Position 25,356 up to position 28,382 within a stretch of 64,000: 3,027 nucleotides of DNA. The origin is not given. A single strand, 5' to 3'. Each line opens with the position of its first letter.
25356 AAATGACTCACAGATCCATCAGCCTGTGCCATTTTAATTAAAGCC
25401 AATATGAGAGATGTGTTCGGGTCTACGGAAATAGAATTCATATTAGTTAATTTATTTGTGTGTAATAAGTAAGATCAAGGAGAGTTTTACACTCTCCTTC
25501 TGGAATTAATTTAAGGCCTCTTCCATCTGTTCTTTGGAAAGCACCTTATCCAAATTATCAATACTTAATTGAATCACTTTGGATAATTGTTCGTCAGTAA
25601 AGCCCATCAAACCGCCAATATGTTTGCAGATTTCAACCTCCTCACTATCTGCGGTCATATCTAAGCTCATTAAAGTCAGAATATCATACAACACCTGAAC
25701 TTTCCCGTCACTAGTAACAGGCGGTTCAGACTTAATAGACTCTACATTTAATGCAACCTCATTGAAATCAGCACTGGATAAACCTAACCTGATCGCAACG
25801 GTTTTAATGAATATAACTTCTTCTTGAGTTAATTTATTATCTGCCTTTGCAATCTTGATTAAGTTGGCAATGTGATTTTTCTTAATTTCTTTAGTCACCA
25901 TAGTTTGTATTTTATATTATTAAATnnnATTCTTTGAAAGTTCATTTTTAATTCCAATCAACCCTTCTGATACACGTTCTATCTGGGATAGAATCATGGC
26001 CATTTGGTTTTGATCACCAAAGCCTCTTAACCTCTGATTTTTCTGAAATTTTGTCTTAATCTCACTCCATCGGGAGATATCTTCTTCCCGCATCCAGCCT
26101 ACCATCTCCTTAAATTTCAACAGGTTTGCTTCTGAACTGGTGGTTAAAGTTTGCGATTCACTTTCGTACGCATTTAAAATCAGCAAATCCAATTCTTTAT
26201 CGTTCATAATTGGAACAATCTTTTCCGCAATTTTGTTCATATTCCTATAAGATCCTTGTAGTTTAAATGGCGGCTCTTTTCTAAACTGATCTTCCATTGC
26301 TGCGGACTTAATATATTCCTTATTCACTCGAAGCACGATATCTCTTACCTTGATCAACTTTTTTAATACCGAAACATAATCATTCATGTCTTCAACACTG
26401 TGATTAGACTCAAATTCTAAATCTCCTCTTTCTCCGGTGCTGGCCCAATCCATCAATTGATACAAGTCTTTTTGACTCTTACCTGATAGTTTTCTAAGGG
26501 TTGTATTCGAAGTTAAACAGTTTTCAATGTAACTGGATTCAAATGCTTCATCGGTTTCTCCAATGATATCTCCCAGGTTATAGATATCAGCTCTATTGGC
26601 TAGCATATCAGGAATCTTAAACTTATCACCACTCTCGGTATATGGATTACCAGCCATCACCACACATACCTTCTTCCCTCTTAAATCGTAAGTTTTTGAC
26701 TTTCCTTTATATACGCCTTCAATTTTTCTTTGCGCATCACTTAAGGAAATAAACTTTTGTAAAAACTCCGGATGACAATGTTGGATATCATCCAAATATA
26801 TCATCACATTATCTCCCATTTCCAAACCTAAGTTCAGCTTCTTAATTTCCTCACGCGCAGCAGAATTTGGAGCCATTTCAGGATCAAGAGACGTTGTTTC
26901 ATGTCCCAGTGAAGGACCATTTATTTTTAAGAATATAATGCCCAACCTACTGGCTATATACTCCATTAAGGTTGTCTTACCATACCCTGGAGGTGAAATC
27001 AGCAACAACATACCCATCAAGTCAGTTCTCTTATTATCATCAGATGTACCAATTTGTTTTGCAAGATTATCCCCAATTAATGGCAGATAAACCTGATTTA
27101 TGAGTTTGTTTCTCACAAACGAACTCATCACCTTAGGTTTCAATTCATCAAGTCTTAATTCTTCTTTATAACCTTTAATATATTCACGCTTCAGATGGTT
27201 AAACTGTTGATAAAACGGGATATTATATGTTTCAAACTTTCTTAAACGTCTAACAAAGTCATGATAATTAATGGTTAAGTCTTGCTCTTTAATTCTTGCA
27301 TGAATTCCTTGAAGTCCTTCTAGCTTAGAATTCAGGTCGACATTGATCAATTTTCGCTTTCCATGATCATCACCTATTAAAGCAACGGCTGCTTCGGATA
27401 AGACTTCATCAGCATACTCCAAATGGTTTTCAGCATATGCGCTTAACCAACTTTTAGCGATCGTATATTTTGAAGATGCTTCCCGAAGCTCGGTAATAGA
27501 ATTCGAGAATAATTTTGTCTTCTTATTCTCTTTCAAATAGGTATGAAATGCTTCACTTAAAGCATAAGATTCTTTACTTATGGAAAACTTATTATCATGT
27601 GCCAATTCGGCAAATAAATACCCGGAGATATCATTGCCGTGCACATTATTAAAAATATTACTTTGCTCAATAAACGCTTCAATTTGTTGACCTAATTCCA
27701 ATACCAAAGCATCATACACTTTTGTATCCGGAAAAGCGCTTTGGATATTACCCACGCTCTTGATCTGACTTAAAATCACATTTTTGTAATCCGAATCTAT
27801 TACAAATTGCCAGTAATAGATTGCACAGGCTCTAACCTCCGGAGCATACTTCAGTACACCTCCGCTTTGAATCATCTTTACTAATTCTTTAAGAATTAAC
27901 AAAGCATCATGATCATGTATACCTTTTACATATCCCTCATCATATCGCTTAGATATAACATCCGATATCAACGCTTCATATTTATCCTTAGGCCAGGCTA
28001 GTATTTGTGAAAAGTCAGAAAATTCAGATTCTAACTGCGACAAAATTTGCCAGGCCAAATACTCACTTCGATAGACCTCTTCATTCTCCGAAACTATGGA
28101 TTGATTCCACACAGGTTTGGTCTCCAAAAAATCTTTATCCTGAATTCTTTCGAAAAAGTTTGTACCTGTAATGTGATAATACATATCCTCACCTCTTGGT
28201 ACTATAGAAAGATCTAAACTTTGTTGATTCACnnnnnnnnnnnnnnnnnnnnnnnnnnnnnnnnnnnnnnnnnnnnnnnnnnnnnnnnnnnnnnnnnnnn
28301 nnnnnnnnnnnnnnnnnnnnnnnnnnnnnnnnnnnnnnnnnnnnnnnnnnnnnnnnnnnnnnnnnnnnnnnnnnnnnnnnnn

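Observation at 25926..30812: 1628-aa protein: long uncharacterised N-terminal region ending in a AAA_5/MoxR-like ATPase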

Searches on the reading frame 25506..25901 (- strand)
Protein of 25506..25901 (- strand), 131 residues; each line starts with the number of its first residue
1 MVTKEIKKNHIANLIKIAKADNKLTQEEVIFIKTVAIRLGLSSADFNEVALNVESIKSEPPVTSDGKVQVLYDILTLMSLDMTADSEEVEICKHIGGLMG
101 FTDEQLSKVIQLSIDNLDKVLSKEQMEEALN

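Call 5: search_protein_families(library=pfam, proteins=[window:25506-25901:-], max_evalue=0.01)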
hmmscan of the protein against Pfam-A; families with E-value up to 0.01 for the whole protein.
window:25506-25901:- (131 aa): 1 family
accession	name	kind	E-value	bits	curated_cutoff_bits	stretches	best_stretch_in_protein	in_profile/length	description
PF05099.18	TerB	-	1.1e-06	29.3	24.4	1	4-49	71-116/118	Tellurite resistance protein TerB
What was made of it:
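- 25506..25901 (-): TerB-domain protein, 131 aa, 24 nt downstream of the ATPase (lineage-specific addition). Pfam TerB E=1.1e-6 (call 5).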

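Call 6: search_protein_families(library=ncbifam, proteins=[window:25506-25901:-], max_evalue=0.01)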
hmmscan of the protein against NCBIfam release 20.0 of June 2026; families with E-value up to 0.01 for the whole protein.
window:25506-25901:- (131 aa): 1 family
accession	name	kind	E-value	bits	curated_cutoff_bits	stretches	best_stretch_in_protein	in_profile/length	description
NF006948.0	PRK09430.1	equivalog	0.00067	19.3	162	0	6-55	128-177/267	co-chaperone DjlA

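Call 42: search_protein_families(library=pfam, alignment_id=A4, max_evalue=0.001)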
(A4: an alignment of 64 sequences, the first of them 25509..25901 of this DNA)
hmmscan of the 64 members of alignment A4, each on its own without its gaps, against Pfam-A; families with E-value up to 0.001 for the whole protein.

A. member 1, window:25509-25901:- (131 aa): 1 family
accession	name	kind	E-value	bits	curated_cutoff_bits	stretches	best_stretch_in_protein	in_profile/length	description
PF05099.18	TerB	-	1.1e-06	29.3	24.4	1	4-49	71-116/118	Tellurite resistance protein TerB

B. families by the number of members that match (of 64 scanned): 38 families (the first 25 are shown)
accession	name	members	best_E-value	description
PF13785.11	DUF4178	4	1.1e-22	Domain of unknown function (DUF4178)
PF12158.14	DUF3592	3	3.2e-08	Domain of unknown function (DUF3592)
PF13366.12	PDDEXK_3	2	2e-38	PD-(D/E)XK nuclease superfamily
PF04480.18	DUF559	2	1.2e-33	Protein of unknown function (DUF559)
PF04012.17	PspA_IM30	2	4.2e-21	PspA/IM30 family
PF05099.18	TerB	2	1.1e-08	Tellurite resistance protein TerB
PF18741.7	MTES_1575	2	7.2e-07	REase_MTES_1575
PF04127.22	DFP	1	5.4e-57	DNA/pantothenate metabolism flavoprotein C-terminal domain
PF14300.12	DMP19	1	7.2e-28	DMP19-like protein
PF00756.26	Esterase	1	1.9e-25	Putative esterase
PF02518.31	HATPase_c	1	6.5e-25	Histidine kinase-, DNA gyrase B-, and HSP90-like ATPase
PF06445.20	GyrI-like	1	7.4e-25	GyrI-like small molecule binding domain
PF21837.1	DUF6896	1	1.1e-24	Domain of unknown function (DUF6896)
PF04986.18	Y2_Tnp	1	2.6e-23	Putative transposase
PF14526.11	Cass2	1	1.4e-21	Integron-associated effector binding protein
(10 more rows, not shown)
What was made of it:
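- Flanking genes are variable and occasionally include toxin-antitoxin, PD-(D/E)XK and AbiEii genes (call 42).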

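Call 46: search_protein_families(library=padloc, proteins=[window:25506-25901:-], max_evalue=0.001)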
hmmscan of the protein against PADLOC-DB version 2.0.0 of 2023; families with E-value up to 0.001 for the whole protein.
window:25506-25901:- (131 aa): 1 family
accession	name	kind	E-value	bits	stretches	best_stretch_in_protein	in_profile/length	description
PDLC05027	PDC-S48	-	0.00068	16.8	0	4-58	267-321/411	-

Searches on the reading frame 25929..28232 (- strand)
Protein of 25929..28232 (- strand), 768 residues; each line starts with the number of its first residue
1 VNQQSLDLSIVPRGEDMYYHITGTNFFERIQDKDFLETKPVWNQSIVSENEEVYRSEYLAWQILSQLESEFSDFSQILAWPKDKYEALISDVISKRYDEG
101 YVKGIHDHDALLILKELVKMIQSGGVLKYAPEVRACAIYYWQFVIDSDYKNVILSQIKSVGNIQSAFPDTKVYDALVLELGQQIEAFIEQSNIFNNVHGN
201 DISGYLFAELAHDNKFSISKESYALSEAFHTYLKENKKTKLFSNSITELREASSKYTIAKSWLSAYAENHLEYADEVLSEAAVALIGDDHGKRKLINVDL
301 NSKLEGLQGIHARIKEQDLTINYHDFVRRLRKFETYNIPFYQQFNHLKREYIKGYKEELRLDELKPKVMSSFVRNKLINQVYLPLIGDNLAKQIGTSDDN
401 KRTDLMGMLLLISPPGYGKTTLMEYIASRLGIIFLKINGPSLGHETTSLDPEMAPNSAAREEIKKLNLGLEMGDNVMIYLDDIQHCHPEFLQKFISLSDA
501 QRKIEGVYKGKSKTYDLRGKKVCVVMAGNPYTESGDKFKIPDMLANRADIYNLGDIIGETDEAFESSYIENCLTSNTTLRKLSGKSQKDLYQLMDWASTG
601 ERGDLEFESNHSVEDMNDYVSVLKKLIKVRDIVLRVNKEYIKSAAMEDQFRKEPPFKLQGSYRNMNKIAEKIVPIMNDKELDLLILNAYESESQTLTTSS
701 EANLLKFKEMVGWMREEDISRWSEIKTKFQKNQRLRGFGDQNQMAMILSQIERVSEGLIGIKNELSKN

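Call 37: predict_structure(alignment_id=A3)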
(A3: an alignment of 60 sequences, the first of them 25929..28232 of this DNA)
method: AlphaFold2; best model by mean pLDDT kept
length: 768 residues; sequences in the alignment: 60
mean_pLDDT: 80.8   pTM: 0.51
mean pLDDT of the five models: 80.8, 80.0, 79.2, 75.8, 74.2
residues with pLDDT >= 90: 234; 70-90: 396; 50-70: 99; < 50: 39
segments of 3 or more residues with pLDDT < 50: 1-3, 370-374, 399-415, 546-556
pLDDT, mean of each block of 10 residues (from residue 1): 62 88 81 91 90 93 90 84 89 79 86 94 89 92 91 92 84 88 92 87 92 86 90 93 90 91 88 78 79 78 92 92 92 93 93 86 64 54 65 56 43 56 76 84 85 87 87 80 82 72 76 80 74 62 47 50 76 75 75 84 72 85 91 86 72 84 84 87 92 81 92 91 89 68 59 72 71
secondary structure, 60 per line:
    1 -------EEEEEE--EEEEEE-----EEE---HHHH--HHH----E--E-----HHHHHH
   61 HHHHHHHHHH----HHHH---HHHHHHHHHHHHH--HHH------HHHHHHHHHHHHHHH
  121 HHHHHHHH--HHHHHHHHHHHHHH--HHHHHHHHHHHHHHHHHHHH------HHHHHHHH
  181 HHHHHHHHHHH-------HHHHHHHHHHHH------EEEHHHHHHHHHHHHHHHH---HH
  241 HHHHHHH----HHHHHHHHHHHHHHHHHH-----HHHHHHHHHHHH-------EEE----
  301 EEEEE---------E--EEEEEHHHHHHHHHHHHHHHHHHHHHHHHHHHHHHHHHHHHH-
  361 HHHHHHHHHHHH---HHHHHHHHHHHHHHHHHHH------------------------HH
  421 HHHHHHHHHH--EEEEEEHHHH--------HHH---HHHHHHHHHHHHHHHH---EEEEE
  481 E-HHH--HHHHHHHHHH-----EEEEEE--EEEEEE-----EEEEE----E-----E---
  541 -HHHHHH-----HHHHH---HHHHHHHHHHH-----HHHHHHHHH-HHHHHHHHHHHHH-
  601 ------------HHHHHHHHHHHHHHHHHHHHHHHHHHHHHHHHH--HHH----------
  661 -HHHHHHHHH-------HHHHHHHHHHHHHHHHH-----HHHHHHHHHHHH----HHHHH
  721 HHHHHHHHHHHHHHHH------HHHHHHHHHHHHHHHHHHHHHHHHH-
elements in order (helices of 4 or more, strands of 3 or more residues): E8-13 E16-21 E27-29 H33-36 H55-70 H75-78 H82-94 H106-128 H131-144 H147-166 H173-191 H199-210 E217-219 H220-235 H239-247 H252-269 H275-286 E294-296 E301-305 E318-322 H323-359 H361-372 H376-394 H419-430 E433-438 H439-442 H457-472 E476-481 H488-497 E503-508 E511-516 E522-526 H542-547 H553-557 H561-571 H577-585 H587-599 H613-645 H662-670 H678-694 H700-711 H716-736 H743-767
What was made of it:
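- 27123..28259 (-): Middle domain (aa 852-1230): short beta elements plus a helical domain. Least conserved part, no recognisable relatives. AF2 model of aa 861-1628 (call 37).
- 25929..26552 (-): Lid and C-terminal helical domain (aa 1421-1628), with invariant R1511-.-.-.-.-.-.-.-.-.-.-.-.1523 (candidate sensor 2, 26244-26282). AF2 model (call 37).
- On MoxR / AAA_5 AAA+ ATPases: It shows no beta-hairpin between beta2 (aa 1293-1298) and helix aa 1317-1332 (call 37).
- AF2 confidence is low for the beta1 strand just before the P-loop (aa 1259-1275, call 37). No helix-2 insert is visible in the model (call 37).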

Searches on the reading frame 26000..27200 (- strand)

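Call 54: search_protein_families(library=pfam, proteins=[window:26000-27200:-], max_evalue=10)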
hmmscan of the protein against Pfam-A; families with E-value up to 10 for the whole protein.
window:26000-27200:- (400 aa): 9 families
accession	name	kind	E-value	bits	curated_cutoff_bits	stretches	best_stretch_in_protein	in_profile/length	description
PF00004.35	AAA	-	1.6e-07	32.2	21.2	1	65-185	1-109/131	ATPase family associated with various cellular activities (AAA)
PF07728.20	AAA_5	-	6.7e-07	29.8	22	1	65-188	2-125/139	AAA domain (dynein-related subfamily)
PF13401.12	AAA_22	-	5.3e-06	27.2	27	1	63-156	6-110/130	AAA domain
PF05496.18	RuvB_N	-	9.8e-06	25.9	27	1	53-100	24-71/159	Holliday junction DNA helicase RuvB P-loop domain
PF13173.12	AAA_14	-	0.012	16.1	27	1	72-160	12-91/129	AAA domain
PF20720.3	nSTAND3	-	0.095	12.8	27.2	1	63-84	18-39/155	Novel STAND NTPase 3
PF13191.12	AAA_16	-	0.1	13.6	32.6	1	63-98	25-63/167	AAA ATPase domain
PF10729.16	CedA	-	0.1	13.2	27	1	170-199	35-63/75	Cell division activator CedA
PF25199.1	nSTAND_NTPase5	-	0.18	12.1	34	1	47-154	29-120/145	Novel STAND NTPase 5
